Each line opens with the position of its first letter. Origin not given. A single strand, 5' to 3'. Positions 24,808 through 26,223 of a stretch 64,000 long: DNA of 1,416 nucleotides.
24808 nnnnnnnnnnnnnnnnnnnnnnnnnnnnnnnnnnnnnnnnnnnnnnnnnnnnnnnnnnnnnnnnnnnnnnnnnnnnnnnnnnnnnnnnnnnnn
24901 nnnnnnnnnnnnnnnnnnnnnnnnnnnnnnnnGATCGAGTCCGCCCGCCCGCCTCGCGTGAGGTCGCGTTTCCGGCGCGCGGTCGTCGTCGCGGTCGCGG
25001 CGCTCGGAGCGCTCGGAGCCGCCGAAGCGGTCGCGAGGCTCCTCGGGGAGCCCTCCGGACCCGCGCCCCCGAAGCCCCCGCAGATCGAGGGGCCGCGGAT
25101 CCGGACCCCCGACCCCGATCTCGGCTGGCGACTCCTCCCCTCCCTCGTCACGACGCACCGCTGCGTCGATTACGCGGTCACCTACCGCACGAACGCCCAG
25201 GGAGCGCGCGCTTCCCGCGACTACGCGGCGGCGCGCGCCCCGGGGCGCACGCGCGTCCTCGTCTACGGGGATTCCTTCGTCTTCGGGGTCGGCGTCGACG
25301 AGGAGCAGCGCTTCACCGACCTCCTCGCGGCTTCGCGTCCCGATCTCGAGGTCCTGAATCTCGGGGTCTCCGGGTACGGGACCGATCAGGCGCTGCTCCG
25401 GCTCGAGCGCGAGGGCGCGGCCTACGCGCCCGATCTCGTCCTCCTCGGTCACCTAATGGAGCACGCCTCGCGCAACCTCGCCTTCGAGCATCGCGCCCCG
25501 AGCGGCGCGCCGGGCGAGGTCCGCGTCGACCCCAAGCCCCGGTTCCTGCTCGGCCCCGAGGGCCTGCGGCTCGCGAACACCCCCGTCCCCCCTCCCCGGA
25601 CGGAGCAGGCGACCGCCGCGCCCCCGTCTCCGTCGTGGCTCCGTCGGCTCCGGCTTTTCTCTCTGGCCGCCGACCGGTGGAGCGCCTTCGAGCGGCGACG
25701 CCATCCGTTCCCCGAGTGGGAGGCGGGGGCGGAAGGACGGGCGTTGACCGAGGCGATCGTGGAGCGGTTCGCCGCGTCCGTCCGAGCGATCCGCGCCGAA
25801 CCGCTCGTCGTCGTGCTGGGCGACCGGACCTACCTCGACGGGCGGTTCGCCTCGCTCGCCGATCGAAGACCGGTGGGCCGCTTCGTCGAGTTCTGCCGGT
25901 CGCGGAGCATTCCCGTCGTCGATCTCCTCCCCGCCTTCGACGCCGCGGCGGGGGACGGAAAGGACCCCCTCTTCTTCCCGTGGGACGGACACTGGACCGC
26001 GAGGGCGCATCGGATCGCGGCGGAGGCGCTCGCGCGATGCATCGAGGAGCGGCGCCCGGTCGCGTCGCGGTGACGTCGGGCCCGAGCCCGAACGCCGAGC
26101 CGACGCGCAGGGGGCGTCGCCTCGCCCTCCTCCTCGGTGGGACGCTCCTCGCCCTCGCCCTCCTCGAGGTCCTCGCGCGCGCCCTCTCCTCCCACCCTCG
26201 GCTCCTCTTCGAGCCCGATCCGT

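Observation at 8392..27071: Four membrane-anchored SGNH/GDSL paralogs in one polysaccharide locus, with no MBOAT or acyltransferase-3 partner in view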

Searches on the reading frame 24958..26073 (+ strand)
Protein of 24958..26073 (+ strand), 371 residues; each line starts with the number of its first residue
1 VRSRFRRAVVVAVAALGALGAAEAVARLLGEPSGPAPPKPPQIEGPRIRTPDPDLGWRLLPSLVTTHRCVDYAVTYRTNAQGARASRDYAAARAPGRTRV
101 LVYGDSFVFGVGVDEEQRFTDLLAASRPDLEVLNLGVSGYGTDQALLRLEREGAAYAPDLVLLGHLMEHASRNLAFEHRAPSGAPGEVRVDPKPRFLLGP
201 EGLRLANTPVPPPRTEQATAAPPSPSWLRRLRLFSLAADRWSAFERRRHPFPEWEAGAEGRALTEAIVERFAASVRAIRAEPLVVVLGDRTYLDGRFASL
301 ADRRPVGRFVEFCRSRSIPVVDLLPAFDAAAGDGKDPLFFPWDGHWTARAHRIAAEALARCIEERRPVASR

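Call 7: search_protein_families(library=pfam, proteins=[window:24958-26073:+], max_evalue=0.01)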
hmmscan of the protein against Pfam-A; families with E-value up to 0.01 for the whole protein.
window:24958-26073:+ (371 aa): 3 families
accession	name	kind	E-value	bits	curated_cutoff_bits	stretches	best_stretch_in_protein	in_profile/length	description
PF13472.12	Lipase_GDSL_2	-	4.4e-10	40.8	32.9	1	102-163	1-68/178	GDSL-like Lipase/Acylhydrolase family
PF16822.11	ALGX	-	9.6e-09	35.7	26.5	1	304-367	73-135/268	SGNH hydrolase-like domain, acetyltransferase AlgX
PF00657.28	Lipase_GDSL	-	0.0098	16.5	23.6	0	101-163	2-82/208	GDSL-like Lipase/Acylhydrolase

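Call 16: search_solved_structures(query=window:24958-26073:+, max_evalue=1, show_alignments=2)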
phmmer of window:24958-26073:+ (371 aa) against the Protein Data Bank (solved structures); distinct sequences matched with E-value up to 1: 6.
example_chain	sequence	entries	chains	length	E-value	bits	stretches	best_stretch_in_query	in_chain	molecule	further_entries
7c23_A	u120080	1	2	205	0.039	16.3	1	94-166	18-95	Carboxylesterase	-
7c29_A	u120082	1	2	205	0.039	16.3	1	94-166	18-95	Carboxylesterase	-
5x6p_A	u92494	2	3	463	0.34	13.2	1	236-298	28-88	Kynurenine 3-monooxygenase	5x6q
5fn0_A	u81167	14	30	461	0.34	13.2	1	236-298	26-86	KYNURENINE 3-MONOOXYGENASE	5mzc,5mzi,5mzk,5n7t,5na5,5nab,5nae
6fox_A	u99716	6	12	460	0.34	13.2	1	236-298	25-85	Kynurenine 3-monooxygenase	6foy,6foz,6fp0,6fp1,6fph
5y66_A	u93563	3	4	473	0.36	13.1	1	236-298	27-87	Kynurenine 3-monooxygenase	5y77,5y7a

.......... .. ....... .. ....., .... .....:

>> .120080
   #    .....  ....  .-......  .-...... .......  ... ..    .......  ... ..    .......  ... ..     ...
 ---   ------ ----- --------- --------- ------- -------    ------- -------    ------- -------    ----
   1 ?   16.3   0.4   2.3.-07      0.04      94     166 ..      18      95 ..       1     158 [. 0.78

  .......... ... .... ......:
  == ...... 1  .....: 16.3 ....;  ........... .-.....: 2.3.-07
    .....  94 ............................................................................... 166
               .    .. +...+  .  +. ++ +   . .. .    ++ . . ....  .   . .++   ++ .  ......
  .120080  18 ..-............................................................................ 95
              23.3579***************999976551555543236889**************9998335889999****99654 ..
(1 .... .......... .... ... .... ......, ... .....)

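Call 19: find_homologous_proteins(query=window:24958-26073:+)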
Query window:24958-26073:+ (371 aa): 53 proteins with E <= 0.001 among 8000 candidates.
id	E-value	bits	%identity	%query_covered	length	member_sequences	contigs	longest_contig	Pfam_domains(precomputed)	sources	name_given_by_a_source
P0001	6.7e-242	820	100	100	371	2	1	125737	PF16822.12,PF13472.13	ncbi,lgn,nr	ncbi:MAG TPA: hypothetical protein VFI25_01795 [Planctomycetota bacterium]|nr:hypothetical protein [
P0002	6.6e-130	452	63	93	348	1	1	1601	PF16822.12,PF13472.13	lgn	-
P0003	1.9e-32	131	35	87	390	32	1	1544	PF16822.12,PF13472.13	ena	-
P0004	1.2e-29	122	36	86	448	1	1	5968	PF16822.12,PF13472.13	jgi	jgi:GDSL-like Lipase/Acylhydrolase family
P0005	3.3e-29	120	35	96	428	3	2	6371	PF16822.12,PF13472.13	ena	-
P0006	5.3e-29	120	36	87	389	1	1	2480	PF16822.12,PF13472.13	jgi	jgi:hypothetical protein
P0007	7.1e-29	119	36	86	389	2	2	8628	PF16822.12,PF13472.13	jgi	jgi:hypothetical protein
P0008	7.4e-29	119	36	84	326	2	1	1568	PF16822.12,PF13472.13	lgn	-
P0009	1.8e-28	118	35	86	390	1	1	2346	PF16822.12,PF13472.13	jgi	jgi:hypothetical protein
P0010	6.7e-28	116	35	87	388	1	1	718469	PF16822.12,PF13472.13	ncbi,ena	-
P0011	3.7e-27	114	36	87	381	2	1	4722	PF16822.12,PF13472.13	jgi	jgi:GDSL-like Lipase/Acylhydrolase family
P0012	1.0e-26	112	34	83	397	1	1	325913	PF16822.12,PF13472.13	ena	-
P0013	1.8e-26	111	34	86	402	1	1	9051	PF13472.13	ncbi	-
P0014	2.5e-26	111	38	76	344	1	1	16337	PF16822.12,PF13472.13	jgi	jgi:hypothetical protein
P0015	3.1e-26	111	33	96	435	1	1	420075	PF13472.13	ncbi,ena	-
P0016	3.7e-23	100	34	80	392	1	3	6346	PF16822.12,PF13472.13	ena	-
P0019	7.6e-22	96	28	98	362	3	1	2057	PF16822.12,PF13472.13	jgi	jgi:hypothetical protein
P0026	6.9e-18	83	41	31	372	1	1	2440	PF16822.12,PF13472.13,PF00657.29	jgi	jgi:lysophospholipase L1-like esterase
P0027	8.8e-16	76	29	98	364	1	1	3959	PF16822.12,PF13472.13,PF00657.29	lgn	-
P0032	9.1e-14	69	38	57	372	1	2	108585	PF13472.13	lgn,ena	-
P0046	1.9e-8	52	48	18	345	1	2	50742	PF16822.12,PF13472.13,PF00657.29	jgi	jgi:hypothetical protein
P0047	3.8e-8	51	35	44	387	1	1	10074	PF16822.12,PF13472.13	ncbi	-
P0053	4.9e-4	37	27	97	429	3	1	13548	PF16822.12,PF13472.13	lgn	-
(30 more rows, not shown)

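Call 21: find_encoding_contigs(protein=P0010, flank=10000, max_places=2)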
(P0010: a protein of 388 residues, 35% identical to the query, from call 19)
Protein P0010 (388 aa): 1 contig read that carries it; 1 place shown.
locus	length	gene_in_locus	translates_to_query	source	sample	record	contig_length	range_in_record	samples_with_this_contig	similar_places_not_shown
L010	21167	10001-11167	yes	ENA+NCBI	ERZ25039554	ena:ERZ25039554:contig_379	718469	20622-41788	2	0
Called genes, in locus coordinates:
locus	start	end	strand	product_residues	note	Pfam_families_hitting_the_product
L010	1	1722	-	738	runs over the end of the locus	PF18072:FGAR-AT_linker, PF00586:AIRS, PF02769:AIRS_C, PF00586:AIRS, PF02769:AIRS_C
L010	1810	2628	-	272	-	PF03746:LamB_YcsF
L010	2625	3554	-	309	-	PF02626:CT_A_B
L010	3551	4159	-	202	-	PF02682:CT_C_D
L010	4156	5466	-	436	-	PF00324:AA_permease, PF13520:AA_permease_2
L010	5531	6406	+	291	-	PF13370:Fer4_13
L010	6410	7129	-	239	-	PF01965:DJ-1_PfpI (weak), PF07685:GATase_3, PF13507:GATase_5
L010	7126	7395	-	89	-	PF02700:PurS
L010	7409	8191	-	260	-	PF13483:Lactamase_B_3 (weak), PF23023:Anti-Pycsar_Apyc1 (weak), PF00753:Lactamase_B, PF12706:Lactamase_B_2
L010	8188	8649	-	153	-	PF00692:dUTPase, PF22769:DCD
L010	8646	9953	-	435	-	PF00675:Peptidase_M16, PF05193:Peptidase_M16_C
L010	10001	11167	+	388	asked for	PF13472:Lipase_GDSL_2, PF16822:ALGX (weak)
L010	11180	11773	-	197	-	PF07963:N_methyl (weak)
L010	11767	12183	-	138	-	PF07963:N_methyl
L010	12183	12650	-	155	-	PF07963:N_methyl (weak)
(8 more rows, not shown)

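Call 22: find_encoding_contigs(protein=P0012, flank=10000, max_places=2)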
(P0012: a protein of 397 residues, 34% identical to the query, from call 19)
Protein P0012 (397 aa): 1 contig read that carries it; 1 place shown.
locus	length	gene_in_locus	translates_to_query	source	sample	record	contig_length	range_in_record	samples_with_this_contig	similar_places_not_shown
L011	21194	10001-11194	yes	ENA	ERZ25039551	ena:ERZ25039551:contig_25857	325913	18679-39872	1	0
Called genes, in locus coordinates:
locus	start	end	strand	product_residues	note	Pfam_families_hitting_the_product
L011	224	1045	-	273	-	PF18072:FGAR-AT_linker, PF00586:AIRS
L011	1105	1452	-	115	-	PF02452:PemK_toxin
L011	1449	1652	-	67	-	-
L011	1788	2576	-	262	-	PF03746:LamB_YcsF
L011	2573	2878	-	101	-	PF02626:CT_A_B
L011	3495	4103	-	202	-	PF02682:CT_C_D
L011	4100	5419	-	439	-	PF13520:AA_permease_2, PF00324:AA_permease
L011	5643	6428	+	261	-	PF13370:Fer4_13, PF14597:Lactamase_B_5 (weak)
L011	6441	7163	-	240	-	PF01965:DJ-1_PfpI (weak), PF07685:GATase_3, PF13507:GATase_5, PF00117:GATase (faint)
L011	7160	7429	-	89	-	PF02700:PurS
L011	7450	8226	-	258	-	PF23023:Anti-Pycsar_Apyc1 (weak), PF00753:Lactamase_B, PF12706:Lactamase_B_2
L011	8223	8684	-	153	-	PF22769:DCD, PF00692:dUTPase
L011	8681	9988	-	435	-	PF00675:Peptidase_M16, PF05193:Peptidase_M16_C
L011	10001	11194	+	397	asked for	PF13472:Lipase_GDSL_2, PF16822:ALGX (weak)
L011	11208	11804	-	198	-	-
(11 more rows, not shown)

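Call 31: search_protein_families(library=ncbifam, proteins=[window:24958-26073:+], max_evalue=0.1)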
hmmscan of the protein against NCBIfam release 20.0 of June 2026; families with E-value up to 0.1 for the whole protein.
window:24958-26073:+ (371 aa): 3 families
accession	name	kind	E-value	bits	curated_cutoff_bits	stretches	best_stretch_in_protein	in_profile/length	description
NF047474.1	GDSL_LA_2486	hypoth_equivalog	2.4e-06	27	300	1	75-151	65-142/326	LA_2486 family SGNH/GDSL-type esterase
NF047475.1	GDSL_LA_2490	hypoth_equivalog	5.3e-06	25.9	325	1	72-150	61-138/431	LA_2490 family SGNH/GDSL-type esterase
NF043016.1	DigluglyOctase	equivalog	0.0074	16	250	1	261-362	123-223/224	diglucosylglycerate octanoyltransferase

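Call 41: predict_structure(alignment_id=A2)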
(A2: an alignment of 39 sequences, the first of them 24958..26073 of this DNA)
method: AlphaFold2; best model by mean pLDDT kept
length: 371 residues; sequences in the alignment: 39
mean_pLDDT: 87.8   pTM: 0.87
mean pLDDT of the five models: 87.8, 87.5, 87.4, 87.0, 85.7
residues with pLDDT >= 90: 242; 70-90: 76; 50-70: 46; < 50: 7
segments of 3 or more residues with pLDDT < 50: none
pLDDT, mean of each block of 10 residues (from residue 1): 90 96 88 55 68 96 92 95 97 95 98 97 98 97 98 97 95 87 81 95 95 84 70 83 61 62 97 98 94 60 88 98 95 87 92 98 76 40
secondary structure, 60 per line:
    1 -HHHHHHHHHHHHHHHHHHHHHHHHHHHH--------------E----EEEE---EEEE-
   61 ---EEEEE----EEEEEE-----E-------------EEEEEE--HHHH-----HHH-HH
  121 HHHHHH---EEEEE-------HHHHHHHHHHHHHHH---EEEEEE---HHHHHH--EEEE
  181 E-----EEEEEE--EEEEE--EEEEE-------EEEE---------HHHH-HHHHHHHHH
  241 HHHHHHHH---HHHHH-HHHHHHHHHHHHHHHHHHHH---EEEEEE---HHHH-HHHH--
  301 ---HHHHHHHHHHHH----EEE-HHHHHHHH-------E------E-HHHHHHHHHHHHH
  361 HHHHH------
elements in order: H2-29 E49-52 E56-59 E64-68 E73-78 E98-103 H106-109 H119-126 E130-134 H142-156 E160-165 H169-174 E177-181 E187-192 E195-199 E202-206 E214-217 H227-230 H232-248 H252-256 H258-277 E281-286 H290-293 H295-298 H304-315 E320-322 H324-331 H348-365

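Call 44: fold_search(model_id=the predicted structure, library=pdb)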
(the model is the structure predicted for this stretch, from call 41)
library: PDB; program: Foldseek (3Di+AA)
matches with E <= 10: 1013; with E <= 0.001: 81
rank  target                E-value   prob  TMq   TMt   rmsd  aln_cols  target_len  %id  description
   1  8a2n_A                4.5e-10  1.00  0.50  0.60   8.1       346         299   17  Structure of crocagin biosynthetic protein CgnD (released 2023-02-22)
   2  8a2n_B                6.0e-09  1.00  0.45  0.55  10.5       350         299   16  Structure of crocagin biosynthetic protein CgnD (released 2023-02-22)
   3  4rw0_A                7.5e-07  1.00  0.41  0.77   5.0       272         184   11  Crystal structure of a member of the lipolytic protein G-D-S-L family from Veillonella parvula DSM 2008 (released 2015-01-28)
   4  1ivn                  7.5e-07  1.00  0.38  0.74   6.9       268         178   15  E.coli Thioesterase I/Protease I/Lysophospholiase L1 (released 2003-07-08)
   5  4rsh_A                7.9e-07  1.00  0.39  0.78   7.5       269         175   12  Structure of a putative lipolytic protein of G-D-S-L family from Desulfitobacterium hafniense DCB-2 (released 2014-11-19)
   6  1jrl                  8.9e-07  1.00  0.38  0.74   6.1       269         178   14  Crystal structure of E. coli Lysophospholiase L1/Acyl-CoA Thioesterase I/Protease I L109P mutant (released 2003-07-08)
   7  1u8u                  9.5e-07  1.00  0.38  0.75   5.9       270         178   14  E. coli Thioesterase I/Protease I/Lysophospholiase L1 in complexed with octanoic acid (released 2005-04-05)
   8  6lfb                  1.1e-06  1.00  0.40  0.78   4.8       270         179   14  E. coli Thioesterase I mutant DG (released 2020-07-15)
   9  5tic_B                1.4e-06  1.00  0.38  0.74   4.4       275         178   14  X-ray structure of wild-type E. coli Acyl-CoA thioesterase I at pH 5 (released 2017-04-26)
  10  4rw0_B                1.7e-06  1.00  0.41  0.77   4.9       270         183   10  Crystal structure of a member of the lipolytic protein G-D-S-L family from Veillonella parvula DSM 2008 (released 2015-01-28)
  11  1j00                  1.8e-06  1.00  0.37  0.73   6.4       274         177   14  E. coli Thioesterase I/Protease I/Lysophospholipase L1 in complexed with diethyl phosphono moiety (released 2003-07-08)
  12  6lfc_A                2.0e-06  1.00  0.37  0.73   5.4       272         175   14  E. coli Thioesterase I mutant DG (released 2020-07-15)
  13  3bzw_A                2.3e-06  1.00  0.36  0.52  13.3       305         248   12  Crystal structure of a putative lipase from Bacteroides thetaiotaomicron (released 2008-02-05)
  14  6lfc_D                3.1e-06  1.00  0.38  0.75   5.2       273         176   14  E. coli Thioesterase I mutant DG (released 2020-07-15)
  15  5tif                  3.9e-06  1.00  0.39  0.74   4.2       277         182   14  x-ray structure of acyl-CoA thioesterase I, TesA, triple mutant M141L/Y145K/L146K in complex with octanoic acid (released 2017-04-26)
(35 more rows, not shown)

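Call 64: find_encoding_contigs(protein=P0032, flank=10000, max_places=1)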
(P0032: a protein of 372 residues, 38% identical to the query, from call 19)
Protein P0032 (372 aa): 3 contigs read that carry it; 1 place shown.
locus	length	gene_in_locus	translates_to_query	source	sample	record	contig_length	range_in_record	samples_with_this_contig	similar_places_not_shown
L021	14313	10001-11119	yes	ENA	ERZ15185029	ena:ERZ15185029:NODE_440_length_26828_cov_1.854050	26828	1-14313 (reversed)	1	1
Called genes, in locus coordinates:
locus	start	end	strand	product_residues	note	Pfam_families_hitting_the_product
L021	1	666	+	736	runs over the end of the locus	-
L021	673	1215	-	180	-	-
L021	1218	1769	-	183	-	-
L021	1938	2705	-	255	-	PF27030:AbpE_bact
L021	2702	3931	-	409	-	PF01837:HcyBio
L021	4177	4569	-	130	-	-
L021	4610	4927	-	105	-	-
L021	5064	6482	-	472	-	PF00392:GntR, PF00155:Aminotran_1_2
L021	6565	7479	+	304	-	PF01680:SOR_SNZ, PF05690:ThiG (weak)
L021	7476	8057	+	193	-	PF01174:SNO, PF07685:GATase_3 (weak)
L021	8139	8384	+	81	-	PF04014:MazE_antitoxin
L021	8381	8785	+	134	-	PF01850:PIN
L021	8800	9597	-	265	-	-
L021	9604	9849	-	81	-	PF02597:ThiS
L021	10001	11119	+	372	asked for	PF13472:Lipase_GDSL_2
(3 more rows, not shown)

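Call 90: search_solved_structures(query=A2, max_evalue=10)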
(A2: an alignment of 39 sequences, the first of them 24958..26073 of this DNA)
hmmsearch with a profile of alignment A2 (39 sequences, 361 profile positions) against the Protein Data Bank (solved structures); distinct sequences matched with E-value up to 10: 62 (the best 60 are shown).
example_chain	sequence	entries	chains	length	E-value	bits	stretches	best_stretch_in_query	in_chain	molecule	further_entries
5tid_A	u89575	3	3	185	3.6e-14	56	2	98-173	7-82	Acyl-CoA thioesterase I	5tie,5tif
1jrl_A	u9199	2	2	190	1.9e-13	53.7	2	99-173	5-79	Acyl-CoA Thioesterase I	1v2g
5tic_A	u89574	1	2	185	4.2e-13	52.5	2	98-174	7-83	Acyl-CoA thioesterase I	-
6lfc_A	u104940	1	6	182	6.1e-13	52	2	99-173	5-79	Acyl-CoA thioesterase I also functions as protease I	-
6lfb_A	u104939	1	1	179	7.1e-13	51.8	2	99-173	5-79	Acyl-CoA thioesterase I also functions as protease I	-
1ivn_A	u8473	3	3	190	7.1e-13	51.8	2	99-174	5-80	Thioesterase I | Acyl-CoA thioesterase I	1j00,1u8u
9otv_A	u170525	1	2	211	1.2e-11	47.8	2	97-173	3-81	Lysophospholipase L1-like esterase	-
9ge8_T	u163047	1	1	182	2.2e-11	46.9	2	99-173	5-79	Thioesterase 1/protease 1/lysophospholipase L1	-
7c23_A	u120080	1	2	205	6.7e-11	45.3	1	98-178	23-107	Carboxylesterase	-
7c29_A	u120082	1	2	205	7e-11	45.2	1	98-178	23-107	Carboxylesterase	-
4o8v_A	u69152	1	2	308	8.1e-11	45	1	253-357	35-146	Alginate biosynthesis protein AlgJ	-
1yzf_A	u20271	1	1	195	3.1e-10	43.1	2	96-170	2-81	lipase/acylhydrolase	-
3rjt_A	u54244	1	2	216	8.2e-09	38.4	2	119-173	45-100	Lipolytic protein G-D-S-L family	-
4hf7_A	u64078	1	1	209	1.5e-08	37.6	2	135-176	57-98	Putative acylhydrolase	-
7c2a_A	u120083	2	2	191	1.7e-08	37.4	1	96-177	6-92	SGNH-hydrolase family esterase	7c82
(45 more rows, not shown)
